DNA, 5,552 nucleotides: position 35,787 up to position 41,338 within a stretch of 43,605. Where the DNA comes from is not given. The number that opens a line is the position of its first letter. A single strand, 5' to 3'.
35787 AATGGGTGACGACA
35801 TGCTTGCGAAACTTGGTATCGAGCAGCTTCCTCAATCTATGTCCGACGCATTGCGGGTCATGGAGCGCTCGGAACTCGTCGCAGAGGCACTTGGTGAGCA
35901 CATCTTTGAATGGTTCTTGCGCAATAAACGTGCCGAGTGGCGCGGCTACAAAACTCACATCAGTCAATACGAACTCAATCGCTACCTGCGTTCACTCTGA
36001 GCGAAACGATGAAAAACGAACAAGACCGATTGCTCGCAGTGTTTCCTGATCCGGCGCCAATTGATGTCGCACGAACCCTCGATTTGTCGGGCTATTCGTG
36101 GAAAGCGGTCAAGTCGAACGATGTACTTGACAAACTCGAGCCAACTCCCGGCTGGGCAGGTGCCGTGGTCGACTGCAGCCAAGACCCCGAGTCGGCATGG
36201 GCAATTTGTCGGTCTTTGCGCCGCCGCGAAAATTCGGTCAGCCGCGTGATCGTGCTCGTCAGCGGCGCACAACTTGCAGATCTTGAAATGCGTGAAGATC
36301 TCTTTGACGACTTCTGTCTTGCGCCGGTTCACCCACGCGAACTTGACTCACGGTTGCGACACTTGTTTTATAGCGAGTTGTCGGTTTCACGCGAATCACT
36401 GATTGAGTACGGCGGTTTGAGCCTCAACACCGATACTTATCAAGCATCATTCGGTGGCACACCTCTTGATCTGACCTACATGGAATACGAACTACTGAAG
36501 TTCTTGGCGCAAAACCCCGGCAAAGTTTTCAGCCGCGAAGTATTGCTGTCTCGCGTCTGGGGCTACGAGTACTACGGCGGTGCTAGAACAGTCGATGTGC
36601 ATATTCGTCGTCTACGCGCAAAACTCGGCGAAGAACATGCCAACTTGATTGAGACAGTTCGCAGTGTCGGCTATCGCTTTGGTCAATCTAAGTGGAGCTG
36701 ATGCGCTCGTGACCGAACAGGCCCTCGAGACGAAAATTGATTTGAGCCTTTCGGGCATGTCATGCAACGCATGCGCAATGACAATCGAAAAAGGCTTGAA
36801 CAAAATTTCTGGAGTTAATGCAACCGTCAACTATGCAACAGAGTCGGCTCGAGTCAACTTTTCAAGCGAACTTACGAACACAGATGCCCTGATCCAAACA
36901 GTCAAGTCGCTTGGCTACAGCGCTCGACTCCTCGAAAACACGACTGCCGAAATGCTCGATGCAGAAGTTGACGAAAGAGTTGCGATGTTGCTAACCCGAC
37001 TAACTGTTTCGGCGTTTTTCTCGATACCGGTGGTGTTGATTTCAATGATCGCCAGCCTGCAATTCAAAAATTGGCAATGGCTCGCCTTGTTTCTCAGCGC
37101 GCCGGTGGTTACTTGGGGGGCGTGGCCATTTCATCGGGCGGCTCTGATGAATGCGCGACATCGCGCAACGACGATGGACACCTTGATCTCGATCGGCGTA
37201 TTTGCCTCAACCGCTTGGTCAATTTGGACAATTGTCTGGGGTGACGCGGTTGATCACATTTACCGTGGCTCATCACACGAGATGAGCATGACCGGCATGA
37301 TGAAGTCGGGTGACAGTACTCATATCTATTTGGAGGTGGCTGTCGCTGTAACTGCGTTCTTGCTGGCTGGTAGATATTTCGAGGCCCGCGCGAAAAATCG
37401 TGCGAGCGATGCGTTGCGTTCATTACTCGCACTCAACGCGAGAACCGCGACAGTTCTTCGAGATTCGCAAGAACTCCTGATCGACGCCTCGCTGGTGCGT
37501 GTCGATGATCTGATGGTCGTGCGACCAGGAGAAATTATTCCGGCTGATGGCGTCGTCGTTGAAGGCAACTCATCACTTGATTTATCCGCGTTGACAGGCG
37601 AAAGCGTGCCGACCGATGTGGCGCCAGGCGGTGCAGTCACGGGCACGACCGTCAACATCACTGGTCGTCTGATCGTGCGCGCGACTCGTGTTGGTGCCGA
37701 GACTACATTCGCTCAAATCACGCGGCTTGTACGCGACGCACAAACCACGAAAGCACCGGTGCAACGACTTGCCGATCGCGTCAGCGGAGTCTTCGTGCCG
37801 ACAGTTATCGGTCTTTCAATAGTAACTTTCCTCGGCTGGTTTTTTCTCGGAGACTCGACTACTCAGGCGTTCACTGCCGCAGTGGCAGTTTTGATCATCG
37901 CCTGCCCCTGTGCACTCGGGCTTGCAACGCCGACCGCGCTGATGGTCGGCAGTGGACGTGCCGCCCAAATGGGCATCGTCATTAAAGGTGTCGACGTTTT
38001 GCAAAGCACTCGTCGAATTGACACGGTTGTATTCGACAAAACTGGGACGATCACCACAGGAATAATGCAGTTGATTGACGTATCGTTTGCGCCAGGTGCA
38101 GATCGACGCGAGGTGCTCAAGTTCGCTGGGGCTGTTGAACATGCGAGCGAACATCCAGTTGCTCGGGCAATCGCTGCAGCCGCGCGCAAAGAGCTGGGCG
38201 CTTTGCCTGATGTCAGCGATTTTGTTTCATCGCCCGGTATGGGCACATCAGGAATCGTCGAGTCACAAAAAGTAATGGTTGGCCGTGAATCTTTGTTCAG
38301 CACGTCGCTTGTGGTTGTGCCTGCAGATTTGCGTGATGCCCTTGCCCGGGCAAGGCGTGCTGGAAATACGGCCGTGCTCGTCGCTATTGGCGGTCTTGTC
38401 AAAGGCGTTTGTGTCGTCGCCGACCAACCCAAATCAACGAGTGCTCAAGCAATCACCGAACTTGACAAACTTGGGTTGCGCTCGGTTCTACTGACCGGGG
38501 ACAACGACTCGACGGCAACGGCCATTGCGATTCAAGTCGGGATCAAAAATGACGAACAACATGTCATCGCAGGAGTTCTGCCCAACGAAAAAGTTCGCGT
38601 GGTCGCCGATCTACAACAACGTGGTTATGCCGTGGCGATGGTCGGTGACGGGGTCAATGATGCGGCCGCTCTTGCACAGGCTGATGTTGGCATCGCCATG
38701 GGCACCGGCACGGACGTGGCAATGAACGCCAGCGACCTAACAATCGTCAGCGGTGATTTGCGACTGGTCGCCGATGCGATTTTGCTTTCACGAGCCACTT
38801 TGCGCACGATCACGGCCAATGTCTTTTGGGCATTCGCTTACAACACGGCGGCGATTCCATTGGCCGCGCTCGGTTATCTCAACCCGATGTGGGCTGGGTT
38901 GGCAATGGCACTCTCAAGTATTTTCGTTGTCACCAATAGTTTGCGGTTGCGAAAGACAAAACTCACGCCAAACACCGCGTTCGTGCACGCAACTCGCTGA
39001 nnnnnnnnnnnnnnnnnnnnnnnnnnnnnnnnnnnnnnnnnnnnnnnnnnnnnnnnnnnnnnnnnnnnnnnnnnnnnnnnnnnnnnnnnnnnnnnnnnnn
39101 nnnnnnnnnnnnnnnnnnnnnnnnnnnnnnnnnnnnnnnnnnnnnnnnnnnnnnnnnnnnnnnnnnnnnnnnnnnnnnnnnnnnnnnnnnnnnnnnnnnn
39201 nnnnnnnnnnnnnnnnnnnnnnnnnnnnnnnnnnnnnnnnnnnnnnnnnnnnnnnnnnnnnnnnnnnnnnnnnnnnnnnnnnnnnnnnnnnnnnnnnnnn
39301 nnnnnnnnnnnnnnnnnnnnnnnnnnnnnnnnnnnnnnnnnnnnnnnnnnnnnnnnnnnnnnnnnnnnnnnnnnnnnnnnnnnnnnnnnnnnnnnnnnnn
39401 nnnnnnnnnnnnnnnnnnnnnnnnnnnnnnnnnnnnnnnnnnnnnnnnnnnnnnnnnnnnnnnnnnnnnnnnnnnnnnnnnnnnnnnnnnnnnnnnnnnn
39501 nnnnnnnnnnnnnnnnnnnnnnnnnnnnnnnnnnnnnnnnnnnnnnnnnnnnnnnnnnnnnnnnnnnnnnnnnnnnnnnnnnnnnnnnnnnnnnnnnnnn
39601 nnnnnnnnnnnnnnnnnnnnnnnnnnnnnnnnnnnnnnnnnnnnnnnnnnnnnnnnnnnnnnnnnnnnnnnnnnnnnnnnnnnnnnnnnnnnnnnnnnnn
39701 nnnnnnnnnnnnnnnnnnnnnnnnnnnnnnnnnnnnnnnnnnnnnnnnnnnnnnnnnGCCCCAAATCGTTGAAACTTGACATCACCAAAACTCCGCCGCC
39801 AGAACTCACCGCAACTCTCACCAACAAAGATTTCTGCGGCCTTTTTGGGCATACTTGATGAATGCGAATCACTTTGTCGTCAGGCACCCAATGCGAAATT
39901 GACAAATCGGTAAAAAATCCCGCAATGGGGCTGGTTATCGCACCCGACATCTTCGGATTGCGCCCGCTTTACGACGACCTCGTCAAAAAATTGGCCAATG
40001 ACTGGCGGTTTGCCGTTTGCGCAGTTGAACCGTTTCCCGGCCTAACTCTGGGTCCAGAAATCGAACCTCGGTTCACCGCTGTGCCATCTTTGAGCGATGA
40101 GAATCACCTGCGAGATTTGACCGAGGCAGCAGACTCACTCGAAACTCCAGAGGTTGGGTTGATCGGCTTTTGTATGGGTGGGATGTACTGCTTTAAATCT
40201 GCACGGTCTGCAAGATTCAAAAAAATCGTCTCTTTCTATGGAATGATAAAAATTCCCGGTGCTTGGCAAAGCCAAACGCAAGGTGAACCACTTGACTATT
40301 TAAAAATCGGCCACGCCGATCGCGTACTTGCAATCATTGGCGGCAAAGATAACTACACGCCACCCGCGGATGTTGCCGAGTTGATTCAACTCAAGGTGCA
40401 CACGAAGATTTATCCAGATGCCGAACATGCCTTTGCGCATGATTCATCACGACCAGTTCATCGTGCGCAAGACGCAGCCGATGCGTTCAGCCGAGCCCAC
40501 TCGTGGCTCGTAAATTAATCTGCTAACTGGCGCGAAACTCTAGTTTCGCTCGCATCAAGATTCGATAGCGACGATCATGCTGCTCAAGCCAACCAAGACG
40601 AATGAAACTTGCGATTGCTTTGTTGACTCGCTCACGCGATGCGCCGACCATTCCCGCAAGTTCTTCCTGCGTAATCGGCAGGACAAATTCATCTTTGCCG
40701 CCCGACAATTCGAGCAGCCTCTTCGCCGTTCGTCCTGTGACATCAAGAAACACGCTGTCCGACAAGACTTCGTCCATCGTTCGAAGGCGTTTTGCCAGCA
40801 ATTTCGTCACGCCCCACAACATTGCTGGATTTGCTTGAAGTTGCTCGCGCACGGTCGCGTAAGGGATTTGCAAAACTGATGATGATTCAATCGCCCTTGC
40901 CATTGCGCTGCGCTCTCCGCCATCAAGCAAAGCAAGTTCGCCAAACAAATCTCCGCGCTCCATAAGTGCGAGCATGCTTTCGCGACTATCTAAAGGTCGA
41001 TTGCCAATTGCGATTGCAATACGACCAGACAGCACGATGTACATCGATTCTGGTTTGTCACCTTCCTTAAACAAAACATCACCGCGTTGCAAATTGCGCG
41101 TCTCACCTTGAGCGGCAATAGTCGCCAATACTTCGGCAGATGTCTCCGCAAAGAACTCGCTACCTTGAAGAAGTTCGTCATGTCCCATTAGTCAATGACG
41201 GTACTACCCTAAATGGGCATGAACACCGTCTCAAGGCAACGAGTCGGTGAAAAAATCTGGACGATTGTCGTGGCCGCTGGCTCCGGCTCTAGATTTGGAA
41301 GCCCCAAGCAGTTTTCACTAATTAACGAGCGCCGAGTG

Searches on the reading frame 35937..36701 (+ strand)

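Call 67: search_protein_families(library=pfam, proteins=[window:35937-36701:+], max_evalue=0.00001)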
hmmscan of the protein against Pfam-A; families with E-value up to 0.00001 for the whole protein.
window:35937-36701:+ (254 aa): 2 families
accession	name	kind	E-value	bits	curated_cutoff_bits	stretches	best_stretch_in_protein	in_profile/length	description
PF00486.34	Trans_reg_C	-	1.6e-28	99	26.2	1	174-248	1-77/77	Transcriptional regulatory protein, C terminal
PF21695.3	GlnR_1st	-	8.3e-06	26.1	27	0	76-141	45-108/111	Transcription regulator GlnR, N-terminal domain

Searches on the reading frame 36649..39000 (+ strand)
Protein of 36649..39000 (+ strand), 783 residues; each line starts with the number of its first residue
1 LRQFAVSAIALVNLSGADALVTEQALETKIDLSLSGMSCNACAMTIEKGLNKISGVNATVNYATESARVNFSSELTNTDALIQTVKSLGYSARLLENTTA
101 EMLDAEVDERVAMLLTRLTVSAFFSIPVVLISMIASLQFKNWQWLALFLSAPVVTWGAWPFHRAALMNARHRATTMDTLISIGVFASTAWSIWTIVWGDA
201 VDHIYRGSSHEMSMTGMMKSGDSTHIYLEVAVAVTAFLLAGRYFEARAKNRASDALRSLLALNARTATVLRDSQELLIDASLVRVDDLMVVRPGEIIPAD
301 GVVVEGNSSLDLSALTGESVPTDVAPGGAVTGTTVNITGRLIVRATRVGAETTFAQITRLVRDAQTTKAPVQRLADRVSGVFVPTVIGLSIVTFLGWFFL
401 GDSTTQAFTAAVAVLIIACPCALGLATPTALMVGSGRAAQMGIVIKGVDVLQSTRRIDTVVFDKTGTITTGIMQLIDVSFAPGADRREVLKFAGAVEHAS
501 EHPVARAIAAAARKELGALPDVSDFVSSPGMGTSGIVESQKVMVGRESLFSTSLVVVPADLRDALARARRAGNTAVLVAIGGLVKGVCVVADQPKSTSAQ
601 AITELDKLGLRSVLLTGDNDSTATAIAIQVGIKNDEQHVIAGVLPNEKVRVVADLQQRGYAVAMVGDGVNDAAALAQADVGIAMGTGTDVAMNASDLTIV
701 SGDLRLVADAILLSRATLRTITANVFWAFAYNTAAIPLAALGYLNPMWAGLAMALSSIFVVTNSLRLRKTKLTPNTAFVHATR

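Call 67: search_protein_families(library=pfam, proteins=[window:36649-39000:+], max_evalue=0.00001)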
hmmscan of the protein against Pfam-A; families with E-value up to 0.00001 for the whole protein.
window:36649-39000:+ (783 aa): 3 families
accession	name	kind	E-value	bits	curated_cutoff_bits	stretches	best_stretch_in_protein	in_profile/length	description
PF00122.25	E1-E2_ATPase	-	2.5e-57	193.8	28.1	1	262-440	2-180/181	E1-E2 ATPase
PF00702.32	Hydrolase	-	3.6e-30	106.2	26.4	1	457-679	1-191/191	haloacid dehalogenase-like hydrolase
PF00403.32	HMA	-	2.5e-13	50.6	24.8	1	33-90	3-61/62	Heavy-metal-associated domain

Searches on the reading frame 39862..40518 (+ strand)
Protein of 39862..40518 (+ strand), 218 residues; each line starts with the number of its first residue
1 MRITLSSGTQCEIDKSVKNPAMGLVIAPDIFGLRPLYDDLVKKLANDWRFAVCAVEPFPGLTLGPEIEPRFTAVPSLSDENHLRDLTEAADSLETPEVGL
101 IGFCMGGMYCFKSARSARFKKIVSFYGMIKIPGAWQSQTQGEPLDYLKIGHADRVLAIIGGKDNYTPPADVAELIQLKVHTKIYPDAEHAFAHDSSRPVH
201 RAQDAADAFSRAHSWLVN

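Call 67: search_protein_families(library=pfam, proteins=[window:39862-40518:+], max_evalue=0.00001)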
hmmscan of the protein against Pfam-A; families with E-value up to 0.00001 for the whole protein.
window:39862-40518:+ (218 aa): 1 family
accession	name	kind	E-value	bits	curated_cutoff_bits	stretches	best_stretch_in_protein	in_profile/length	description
PF01738.24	DLH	-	3.5e-18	66.4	21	1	19-216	11-213/217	Dienelactone hydrolase family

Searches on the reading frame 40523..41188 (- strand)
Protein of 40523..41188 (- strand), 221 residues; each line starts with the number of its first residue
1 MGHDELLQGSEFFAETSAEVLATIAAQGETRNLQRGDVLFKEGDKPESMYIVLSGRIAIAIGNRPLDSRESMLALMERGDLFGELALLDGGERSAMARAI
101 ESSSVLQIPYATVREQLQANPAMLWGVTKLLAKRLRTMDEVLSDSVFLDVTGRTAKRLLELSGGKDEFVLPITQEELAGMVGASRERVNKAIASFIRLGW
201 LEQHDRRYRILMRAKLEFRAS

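Call 67: search_protein_families(library=pfam, proteins=[window:40523-41188:-], max_evalue=0.00001)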
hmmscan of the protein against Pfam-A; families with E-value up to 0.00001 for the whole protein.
window:40523-41188:- (221 aa): 2 families
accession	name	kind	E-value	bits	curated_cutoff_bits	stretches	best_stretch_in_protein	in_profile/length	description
PF00027.35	cNMP_binding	-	1.1e-21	77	27.5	1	31-120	2-89/89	Cyclic nucleotide-binding domain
PF13545.12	HTH_Crp_2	-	4.7e-15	55.7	27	1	153-217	2-68/70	Crp-like helix-turn-helix domain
